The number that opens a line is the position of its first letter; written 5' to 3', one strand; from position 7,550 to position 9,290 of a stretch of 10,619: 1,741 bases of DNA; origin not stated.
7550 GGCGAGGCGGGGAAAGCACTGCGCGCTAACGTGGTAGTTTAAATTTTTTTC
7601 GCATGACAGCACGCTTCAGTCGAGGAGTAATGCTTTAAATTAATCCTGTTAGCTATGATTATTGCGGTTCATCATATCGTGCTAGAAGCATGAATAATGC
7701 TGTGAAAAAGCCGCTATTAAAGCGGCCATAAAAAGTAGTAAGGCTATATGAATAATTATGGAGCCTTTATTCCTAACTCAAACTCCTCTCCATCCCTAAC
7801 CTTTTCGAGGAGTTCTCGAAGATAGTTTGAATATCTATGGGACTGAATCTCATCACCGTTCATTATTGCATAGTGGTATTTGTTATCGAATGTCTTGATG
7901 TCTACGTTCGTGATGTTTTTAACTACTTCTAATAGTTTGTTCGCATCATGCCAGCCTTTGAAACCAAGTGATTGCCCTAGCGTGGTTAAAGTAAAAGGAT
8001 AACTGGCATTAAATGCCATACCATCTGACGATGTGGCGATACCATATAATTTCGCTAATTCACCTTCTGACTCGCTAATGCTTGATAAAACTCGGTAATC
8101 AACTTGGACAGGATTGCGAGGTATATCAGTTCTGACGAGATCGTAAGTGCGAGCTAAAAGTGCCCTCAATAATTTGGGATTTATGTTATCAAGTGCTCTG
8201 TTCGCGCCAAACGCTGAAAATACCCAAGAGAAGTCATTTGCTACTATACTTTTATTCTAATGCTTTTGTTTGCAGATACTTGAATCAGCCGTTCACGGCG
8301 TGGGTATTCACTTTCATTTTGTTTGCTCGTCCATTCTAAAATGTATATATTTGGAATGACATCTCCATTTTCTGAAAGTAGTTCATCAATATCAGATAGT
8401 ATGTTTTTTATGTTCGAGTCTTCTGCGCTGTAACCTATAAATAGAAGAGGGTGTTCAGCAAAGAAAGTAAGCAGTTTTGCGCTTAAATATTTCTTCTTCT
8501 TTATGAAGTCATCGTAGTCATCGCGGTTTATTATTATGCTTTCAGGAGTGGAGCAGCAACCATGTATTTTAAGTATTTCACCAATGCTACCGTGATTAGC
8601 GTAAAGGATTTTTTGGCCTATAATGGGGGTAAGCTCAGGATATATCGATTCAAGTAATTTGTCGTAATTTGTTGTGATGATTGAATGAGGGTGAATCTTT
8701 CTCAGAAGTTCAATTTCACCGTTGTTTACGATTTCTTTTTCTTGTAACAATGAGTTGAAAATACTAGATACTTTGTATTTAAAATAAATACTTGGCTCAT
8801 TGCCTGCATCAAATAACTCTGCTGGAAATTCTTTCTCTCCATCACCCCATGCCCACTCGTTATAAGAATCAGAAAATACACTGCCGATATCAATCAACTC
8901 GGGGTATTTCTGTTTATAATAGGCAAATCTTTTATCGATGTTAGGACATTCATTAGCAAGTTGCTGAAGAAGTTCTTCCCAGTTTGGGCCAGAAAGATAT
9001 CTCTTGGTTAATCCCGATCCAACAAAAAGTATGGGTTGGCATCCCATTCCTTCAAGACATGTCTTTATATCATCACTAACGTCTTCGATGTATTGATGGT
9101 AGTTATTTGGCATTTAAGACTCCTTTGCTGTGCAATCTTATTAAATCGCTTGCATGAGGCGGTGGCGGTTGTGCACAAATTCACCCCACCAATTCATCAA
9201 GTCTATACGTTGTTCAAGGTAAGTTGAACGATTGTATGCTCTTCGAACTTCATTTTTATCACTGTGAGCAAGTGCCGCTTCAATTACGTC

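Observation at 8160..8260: SIR2 ORF and downstream ORF overlap in open frames: two genes or one frameshifted SIR2-plus-C-terminal-domain gene?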

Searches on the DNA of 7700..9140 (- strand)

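Call 6: search_dna_similar(query=window:7700-9140:-, collection=ecoli_genomes, mode=near, max_rows=40)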
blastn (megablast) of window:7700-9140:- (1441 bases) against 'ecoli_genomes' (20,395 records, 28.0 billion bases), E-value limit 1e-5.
Records with a match: 7; places in all: 7; records where one place covers at least 80% of the query: 7.
Genomes with a match: 7 of 5426; with a place that covers at least 80% of the query: 7. Places per genome that has any: lowest 1, median 1, highest 1. On chromosomes: 7 places; on plasmids: 0.
Best place of each record, by identity: >=99% 7.
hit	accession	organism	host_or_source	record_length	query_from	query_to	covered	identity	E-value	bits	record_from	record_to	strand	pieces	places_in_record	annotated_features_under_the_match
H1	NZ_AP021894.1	Escherichia coli strain 2018-10-1CC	Homo sapiens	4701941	1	1441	100%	99.9%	0e+0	2651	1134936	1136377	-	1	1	SIR2 family protein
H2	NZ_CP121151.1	Escherichia coli strain E47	bovine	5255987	1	1441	100%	99.9%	0e+0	2651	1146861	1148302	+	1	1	SIR2 family protein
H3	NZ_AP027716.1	Escherichia coli strain TBU0218_10-1CC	Homo sapiens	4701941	1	1441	100%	99.9%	0e+0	2651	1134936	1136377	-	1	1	SIR2 family protein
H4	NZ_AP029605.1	Escherichia coli strain 2022H047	Homo sapiens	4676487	1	1441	100%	99.9%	0e+0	2651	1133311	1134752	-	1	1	SIR2 family protein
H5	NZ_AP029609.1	Escherichia coli strain 2022H048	Homo sapiens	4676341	1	1441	100%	99.9%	0e+0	2651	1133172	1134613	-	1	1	SIR2 family protein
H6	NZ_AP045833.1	Escherichia coli strain wlxctx60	Ursus thibetanus japonicus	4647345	1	1441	100%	99.8%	0e+0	2645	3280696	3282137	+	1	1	SIR2 family protein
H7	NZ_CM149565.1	Escherichia coli strain MEI4BO-21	Soil surface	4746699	1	1441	100%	99.4%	0e+0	2668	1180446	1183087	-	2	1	SIR2 family NAD-dependent protein deacylase | IS5-like element ISKpn26 family transposase | hypothetical protein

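Call 7: search_dna_similar(query=window:7700-9140:-, collection=plasmids, mode=near, max_rows=20)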
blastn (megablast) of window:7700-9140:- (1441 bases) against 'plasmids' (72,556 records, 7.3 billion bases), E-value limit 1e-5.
No match.

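Call 8: get_annotated_region(hit=H1, flank=3000)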
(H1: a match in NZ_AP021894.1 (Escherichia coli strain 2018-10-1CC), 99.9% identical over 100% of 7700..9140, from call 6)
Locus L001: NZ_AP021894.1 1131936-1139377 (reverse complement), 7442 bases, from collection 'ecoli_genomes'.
description: Escherichia coli strain 2018-10-1CC chromosome, complete genome
organism: Escherichia coli strain 2018-10-1CC (NCBI taxid 562)
replicon: chromosome; assembly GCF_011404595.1
host: Homo sapiens; source: -; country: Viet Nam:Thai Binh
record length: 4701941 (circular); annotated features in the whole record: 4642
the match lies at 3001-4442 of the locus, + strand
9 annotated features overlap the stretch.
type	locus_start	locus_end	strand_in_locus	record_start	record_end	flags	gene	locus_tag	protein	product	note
CDS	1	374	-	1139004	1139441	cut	ratA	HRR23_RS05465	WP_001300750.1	type II toxin-antitoxin system toxin RatA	-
CDS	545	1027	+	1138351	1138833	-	smpB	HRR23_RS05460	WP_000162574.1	SsrA-binding protein SmpB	-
tmRNA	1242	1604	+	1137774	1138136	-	ssrA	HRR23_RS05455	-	transfer-messenger RNA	-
CDS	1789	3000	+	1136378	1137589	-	-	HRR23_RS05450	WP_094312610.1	integrase domain-containing protein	-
CDS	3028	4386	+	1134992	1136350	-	-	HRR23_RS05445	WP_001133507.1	SIR2 family protein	-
CDS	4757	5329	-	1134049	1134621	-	-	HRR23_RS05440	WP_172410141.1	phage polarity suppression protein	-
CDS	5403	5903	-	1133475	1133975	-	-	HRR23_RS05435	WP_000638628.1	ogr/Delta-like zinc finger family protein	-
CDS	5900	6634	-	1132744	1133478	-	-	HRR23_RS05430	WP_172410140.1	glycoprotein 3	-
CDS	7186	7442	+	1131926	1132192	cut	-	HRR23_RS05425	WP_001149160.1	helix-turn-helix transcriptional regulator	-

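Call 9: get_annotated_region(hit=H7, flank=3000)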
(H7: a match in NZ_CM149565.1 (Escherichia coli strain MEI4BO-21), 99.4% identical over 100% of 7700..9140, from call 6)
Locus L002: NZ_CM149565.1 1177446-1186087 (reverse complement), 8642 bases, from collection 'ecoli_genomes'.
description: Escherichia coli strain MEI4BO-21 chromosome, whole genome shotgun sequence
organism: Escherichia coli strain MEI4BO-21 (NCBI taxid 562)
replicon: chromosome; assembly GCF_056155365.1
host: -; source: Soil surface; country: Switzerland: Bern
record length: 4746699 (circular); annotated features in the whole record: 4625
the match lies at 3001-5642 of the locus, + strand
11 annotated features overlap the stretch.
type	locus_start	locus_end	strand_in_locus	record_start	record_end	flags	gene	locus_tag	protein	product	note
CDS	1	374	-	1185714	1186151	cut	ratA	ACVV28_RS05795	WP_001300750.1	type II toxin-antitoxin system toxin RatA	-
CDS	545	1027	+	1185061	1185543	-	smpB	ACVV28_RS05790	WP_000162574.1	SsrA-binding protein SmpB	-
tmRNA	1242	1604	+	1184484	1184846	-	ssrA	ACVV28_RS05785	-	transfer-messenger RNA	-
CDS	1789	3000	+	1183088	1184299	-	-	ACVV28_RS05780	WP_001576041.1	integrase domain-containing protein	-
CDS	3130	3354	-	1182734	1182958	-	-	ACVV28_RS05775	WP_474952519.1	hypothetical protein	-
CDS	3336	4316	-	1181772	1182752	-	-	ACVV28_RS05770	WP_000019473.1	IS5-like element ISKpn26 family transposase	-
CDS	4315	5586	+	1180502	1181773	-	-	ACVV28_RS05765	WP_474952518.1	SIR2 family NAD-dependent protein deacylase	-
CDS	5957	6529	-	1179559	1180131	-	-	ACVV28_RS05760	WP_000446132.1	phage polarity suppression protein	-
CDS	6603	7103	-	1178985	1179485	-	-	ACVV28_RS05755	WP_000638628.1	ogr/Delta-like zinc finger family protein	-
CDS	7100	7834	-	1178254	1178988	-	-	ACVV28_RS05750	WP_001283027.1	hypothetical protein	-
CDS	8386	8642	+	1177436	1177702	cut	-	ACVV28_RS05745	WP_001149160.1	helix-turn-helix transcriptional regulator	-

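Call 10: get_annotated_region(hit=H6, flank=3000)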
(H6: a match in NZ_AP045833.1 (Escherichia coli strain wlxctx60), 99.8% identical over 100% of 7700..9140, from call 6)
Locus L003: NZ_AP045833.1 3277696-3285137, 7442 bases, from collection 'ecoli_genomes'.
description: Escherichia coli strain wlxctx60 chromosome, complete genome
organism: Escherichia coli strain wlxctx60 (NCBI taxid 562)
replicon: chromosome; assembly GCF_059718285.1
host: Ursus thibetanus japonicus; source: feces; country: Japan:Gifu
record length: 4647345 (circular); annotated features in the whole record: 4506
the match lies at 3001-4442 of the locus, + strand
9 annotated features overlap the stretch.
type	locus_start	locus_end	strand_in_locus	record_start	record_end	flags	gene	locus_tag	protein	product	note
CDS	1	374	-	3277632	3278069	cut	ratA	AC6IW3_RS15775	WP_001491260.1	type II toxin-antitoxin system toxin RatA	-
CDS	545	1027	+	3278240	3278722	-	smpB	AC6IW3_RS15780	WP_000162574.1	SsrA-binding protein SmpB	-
tmRNA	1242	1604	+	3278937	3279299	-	ssrA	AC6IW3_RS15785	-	transfer-messenger RNA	-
CDS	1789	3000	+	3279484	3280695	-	-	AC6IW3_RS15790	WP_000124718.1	integrase domain-containing protein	-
CDS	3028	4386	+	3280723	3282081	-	-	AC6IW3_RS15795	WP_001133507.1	SIR2 family protein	-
CDS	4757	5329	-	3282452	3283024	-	-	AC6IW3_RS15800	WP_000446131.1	phage polarity suppression protein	-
CDS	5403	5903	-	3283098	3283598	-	-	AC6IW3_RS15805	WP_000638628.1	ogr/Delta-like zinc finger family protein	-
CDS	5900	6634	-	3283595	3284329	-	sid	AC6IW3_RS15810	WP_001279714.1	capsid size-determining scaffold Sid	-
CDS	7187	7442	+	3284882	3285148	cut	-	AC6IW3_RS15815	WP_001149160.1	helix-turn-helix transcriptional regulator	-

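Call 11: get_annotated_region(hit=H2, flank=3000)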
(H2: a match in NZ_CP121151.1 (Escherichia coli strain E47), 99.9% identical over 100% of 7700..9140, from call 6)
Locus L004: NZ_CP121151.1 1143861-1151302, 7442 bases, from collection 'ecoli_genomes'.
description: Escherichia coli strain E47 chromosome, complete genome
organism: Escherichia coli strain E47 (NCBI taxid 562)
replicon: chromosome; assembly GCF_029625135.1
host: bovine; source: -; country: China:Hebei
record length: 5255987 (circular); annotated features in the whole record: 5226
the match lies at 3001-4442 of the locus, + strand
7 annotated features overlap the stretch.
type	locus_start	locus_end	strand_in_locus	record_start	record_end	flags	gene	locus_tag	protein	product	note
CDS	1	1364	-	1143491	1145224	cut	-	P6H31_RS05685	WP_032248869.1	anti-phage dCTP deaminase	-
CDS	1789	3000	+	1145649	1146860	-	-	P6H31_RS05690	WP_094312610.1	integrase domain-containing protein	-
CDS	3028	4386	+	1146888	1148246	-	-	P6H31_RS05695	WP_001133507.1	SIR2 family protein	-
CDS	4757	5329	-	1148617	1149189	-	-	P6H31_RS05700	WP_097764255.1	phage polarity suppression protein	-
CDS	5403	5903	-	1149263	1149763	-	-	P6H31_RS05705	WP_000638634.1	ogr/Delta-like zinc finger family protein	-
CDS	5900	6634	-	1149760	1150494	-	-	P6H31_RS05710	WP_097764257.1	glycoprotein 3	-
CDS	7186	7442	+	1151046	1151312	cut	-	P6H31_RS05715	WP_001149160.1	helix-turn-helix transcriptional regulator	-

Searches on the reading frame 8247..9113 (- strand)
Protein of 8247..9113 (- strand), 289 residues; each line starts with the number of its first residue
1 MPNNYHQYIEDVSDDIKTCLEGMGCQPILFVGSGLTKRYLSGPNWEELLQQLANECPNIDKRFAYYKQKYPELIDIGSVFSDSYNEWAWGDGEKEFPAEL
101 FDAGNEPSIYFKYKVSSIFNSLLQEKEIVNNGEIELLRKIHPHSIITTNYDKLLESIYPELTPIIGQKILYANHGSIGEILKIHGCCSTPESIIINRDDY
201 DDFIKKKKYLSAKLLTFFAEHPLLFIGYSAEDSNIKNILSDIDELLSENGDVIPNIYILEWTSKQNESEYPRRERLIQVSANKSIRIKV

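Call 4: search_protein_families(library=pfam, proteins=[window:8247-9113:-], max_evalue=1)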
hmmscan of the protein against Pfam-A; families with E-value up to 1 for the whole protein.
window:8247-9113:- (289 aa): 1 family
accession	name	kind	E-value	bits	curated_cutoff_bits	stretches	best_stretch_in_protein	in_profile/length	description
PF13289.12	SIR2_2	-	1.2e-26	94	24.5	1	144-266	2-125/141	SIR2-like domain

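Call 5: search_protein_families(library=padloc, proteins=[window:8247-9113:-], max_evalue=1)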
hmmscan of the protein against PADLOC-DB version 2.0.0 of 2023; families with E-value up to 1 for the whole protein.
window:8247-9113:- (289 aa): 12 families
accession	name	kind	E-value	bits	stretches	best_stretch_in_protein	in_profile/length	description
PDLC04968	PDC-S25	-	4.9e-74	248.2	1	12-288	10-286/517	-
PDLC04967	PDC-S25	-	1.8e-34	117.6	1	27-267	14-278/528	-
PDLC00407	ThsA1|ThsA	-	4.1e-21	73.1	1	118-250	81-216/478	STALD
PDLC00409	ThsA1|ThsA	-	6.6e-18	63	1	117-250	81-217/242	STALD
PDLC03856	LmuA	-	1.3e-14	52.2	1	137-246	110-221/433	-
PDLC04166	Dsr1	-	7.6e-07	25.2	1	120-235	99-213/1227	-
PDLC00412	ThsA1|ThsA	-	0.00029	18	1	221-250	21-50/314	STALD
PDLC02419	Aga_SIR2-PNTD1-PNTD2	-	0.00035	17.4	1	203-287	186-264/558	Class I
PDLC02184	Dsr2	-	0.0021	14.1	1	145-257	121-237/1222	-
PDLC04087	SIR2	-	0.0032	14.4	1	118-155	105-145/343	-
PDLC02401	Aga_SIR2-PNTD1-PNTD2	-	0.0068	13.2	1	201-287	157-237/524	Class I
PDLC04082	SIR2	-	0.013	12.4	1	139-155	125-141/345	-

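Call 17: list_cluster_members(proteins=[window:8247-9113:-, window:7759-8169:-, L001:3028-4383:+])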
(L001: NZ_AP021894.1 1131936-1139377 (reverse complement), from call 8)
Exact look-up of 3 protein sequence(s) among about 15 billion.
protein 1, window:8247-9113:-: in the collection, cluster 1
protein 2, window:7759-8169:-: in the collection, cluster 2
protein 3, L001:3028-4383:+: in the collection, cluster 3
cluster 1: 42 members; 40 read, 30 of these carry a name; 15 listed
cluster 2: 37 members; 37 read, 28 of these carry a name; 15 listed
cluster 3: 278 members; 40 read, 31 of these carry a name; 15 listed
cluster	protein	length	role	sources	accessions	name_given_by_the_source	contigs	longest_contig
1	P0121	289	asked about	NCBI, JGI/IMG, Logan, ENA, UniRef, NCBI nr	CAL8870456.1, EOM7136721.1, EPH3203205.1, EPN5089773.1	SIR2 family protein [Escherichia coli] | SIR2 family protein n=1 Tax=Escherichia coli TaxID=562 RepID=UPI001FCE762B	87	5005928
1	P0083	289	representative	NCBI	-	-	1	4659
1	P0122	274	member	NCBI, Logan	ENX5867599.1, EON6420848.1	SIR2 family protein [Salmonella enterica]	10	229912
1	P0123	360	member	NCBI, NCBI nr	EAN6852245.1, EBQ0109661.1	SIR2 family protein, partial [Salmonella enterica] | SIR2 family protein [Salmonella enterica subsp. enterica serovar Worthington]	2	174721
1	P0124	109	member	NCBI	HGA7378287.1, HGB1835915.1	TPA: SIR2 family protein, partial [Salmonella enterica subsp. enterica serovar Birkenhead]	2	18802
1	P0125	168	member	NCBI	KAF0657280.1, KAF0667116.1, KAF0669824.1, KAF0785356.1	hypothetical protein L244_20905, partial [Salmonella enterica subsp. enterica serovar ...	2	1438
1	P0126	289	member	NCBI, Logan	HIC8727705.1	TPA: SIR2 family protein [Escherichia coli]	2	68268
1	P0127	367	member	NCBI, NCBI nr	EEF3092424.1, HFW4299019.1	TPA: SIR2 family protein, partial [Salmonella enterica subsp. enterica serovar Birkenhead] | SIR2 family protein [Salmonella enterica subsp. enterica serovar Worthington]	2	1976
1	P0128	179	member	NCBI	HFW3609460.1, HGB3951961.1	TPA: SIR2 family protein, partial [Salmonella enterica subsp. enterica serovar Birkenhead]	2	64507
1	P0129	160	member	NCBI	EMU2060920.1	SIR2 family protein, partial [Salmonella enterica subsp. enterica serovar Putten]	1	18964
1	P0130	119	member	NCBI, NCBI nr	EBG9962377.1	SIR2 family protein, partial [Salmonella enterica] | SIR2 family protein [Salmonella enterica subsp. enterica serovar Worthington]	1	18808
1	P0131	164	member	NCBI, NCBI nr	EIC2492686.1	SIR2 family protein, partial [Salmonella enterica subsp. enterica serovar Worthington] | SIR2 family protein [Salmonella enterica subsp. enterica serovar Worthington]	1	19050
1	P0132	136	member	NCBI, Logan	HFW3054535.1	TPA: SIR2 family protein, partial [Salmonella enterica subsp. enterica serovar Birkenhead]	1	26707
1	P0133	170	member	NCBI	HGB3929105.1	TPA: SIR2 family protein, partial [Salmonella enterica subsp. enterica serovar Birkenhead]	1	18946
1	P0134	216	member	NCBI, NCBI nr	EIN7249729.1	SIR2 family protein, partial [Salmonella enterica subsp. enterica serovar Worthington] | SIR2 family protein [Salmonella enterica subsp. enterica serovar Worthington]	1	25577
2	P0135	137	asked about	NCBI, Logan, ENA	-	-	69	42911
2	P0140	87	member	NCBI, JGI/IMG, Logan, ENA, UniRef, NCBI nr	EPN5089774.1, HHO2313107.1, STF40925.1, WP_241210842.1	TPA: hypothetical protein ACRUMU_004132 [Escherichia coli] | Uncharacterized protein n=3 Tax=Enterobacteriaceae TaxID=543 RepID=A0A376LCD9_ECOLX | hypothetical protein [Escherichia albertii]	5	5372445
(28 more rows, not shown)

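Call 18: find_encoding_contigs(protein=window:8247-9113:-, flank=3000, max_places=10)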
Protein window:8247-9113:- (289 aa): 24 contigs read that carry it; 4 places shown.
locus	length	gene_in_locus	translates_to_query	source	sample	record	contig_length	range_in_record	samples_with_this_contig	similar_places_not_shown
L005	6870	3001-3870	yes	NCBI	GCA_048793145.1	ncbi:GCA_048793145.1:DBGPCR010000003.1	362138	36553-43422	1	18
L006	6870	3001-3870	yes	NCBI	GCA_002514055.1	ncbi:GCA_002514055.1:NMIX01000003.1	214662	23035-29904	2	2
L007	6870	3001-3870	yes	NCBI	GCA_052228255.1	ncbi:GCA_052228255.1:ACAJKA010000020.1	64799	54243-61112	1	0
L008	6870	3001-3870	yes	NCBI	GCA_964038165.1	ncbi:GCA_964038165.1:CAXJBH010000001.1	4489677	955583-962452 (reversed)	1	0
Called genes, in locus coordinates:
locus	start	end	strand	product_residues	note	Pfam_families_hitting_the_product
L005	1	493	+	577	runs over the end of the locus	PF02463:SMC_N (faint), PF13175:AAA_15, PF13476:AAA_23 (weak), PF13175:AAA_15, PF13304:AAA_21 (weak)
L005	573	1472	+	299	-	PF02086:MethyltransfD12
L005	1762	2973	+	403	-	PF13356:Arm-DNA-bind_3, PF22022:Phage_int_M, PF00589:Phage_integrase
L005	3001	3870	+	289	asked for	PF13289:SIR2_2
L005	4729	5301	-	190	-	PF07455:Psu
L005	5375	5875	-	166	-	PF04606:Ogr_Delta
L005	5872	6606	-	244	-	-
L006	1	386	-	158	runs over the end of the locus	PF10604:Polyketide_cyc2, PF03364:Polyketide_cyc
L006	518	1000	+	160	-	PF01668:SmpB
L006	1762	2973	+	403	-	PF13356:Arm-DNA-bind_3, PF22022:Phage_int_M, PF00589:Phage_integrase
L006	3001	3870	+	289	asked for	PF13289:SIR2_2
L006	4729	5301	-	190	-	PF07455:Psu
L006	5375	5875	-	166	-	PF04606:Ogr_Delta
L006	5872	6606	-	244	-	-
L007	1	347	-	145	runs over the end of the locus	PF10604:Polyketide_cyc2, PF03364:Polyketide_cyc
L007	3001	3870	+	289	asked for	PF13289:SIR2_2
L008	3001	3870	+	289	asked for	PF13289:SIR2_2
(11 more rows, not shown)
